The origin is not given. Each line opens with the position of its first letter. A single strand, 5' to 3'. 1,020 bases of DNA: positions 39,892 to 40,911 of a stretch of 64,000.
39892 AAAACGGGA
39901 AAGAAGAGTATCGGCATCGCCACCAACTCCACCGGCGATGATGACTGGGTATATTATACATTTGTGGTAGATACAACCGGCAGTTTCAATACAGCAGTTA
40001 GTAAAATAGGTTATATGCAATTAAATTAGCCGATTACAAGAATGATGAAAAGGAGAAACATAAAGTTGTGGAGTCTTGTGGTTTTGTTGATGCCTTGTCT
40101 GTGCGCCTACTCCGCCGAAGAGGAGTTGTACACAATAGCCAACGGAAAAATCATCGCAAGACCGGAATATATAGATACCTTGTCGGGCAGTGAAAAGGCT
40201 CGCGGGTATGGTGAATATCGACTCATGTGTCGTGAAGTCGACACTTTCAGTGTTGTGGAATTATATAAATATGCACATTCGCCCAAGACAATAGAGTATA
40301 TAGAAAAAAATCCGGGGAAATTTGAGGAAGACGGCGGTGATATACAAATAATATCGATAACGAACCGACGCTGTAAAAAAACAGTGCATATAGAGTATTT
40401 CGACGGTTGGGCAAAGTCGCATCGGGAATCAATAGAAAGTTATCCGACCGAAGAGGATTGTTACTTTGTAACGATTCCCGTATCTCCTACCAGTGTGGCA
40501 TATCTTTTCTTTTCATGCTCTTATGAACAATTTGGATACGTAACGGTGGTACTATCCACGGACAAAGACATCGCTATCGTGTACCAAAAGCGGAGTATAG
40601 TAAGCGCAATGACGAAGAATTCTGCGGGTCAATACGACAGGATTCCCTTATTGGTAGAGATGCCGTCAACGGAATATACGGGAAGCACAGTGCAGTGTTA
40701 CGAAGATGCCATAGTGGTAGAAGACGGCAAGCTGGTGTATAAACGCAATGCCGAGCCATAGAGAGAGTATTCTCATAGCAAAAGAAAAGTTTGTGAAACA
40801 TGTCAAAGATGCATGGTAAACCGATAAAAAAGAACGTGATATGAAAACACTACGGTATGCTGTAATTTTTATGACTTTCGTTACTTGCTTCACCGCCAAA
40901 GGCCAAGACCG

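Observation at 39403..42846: Array of four extra paralogs of the post-peptidase gene with mosaic (module-shuffled) structure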

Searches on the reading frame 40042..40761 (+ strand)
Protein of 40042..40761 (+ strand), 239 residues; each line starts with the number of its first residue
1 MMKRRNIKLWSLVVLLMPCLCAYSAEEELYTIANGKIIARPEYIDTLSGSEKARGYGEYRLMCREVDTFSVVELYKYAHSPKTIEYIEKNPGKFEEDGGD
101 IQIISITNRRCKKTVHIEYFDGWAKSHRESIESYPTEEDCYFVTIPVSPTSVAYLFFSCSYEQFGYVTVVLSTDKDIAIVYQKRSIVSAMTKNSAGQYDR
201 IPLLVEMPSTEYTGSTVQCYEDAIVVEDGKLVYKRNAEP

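Call 5: search_protein_families(library=pfam, proteins=[window:40042-40761:+], max_evalue=0.1)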
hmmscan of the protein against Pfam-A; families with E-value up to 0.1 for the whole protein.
window:40042-40761:+ (239 aa): 0 families

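Call 6: search_protein_families(library=ncbifam, proteins=[window:40042-40761:+], max_evalue=0.1)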
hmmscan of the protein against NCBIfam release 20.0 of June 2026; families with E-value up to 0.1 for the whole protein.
window:40042-40761:+ (239 aa): 0 families

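Call 102: search_protein_families(library=padloc, proteins=[window:40042-40761:+], max_evalue=0.01)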
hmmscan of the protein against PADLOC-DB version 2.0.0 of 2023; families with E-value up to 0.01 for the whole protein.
window:40042-40761:+ (239 aa): 0 families
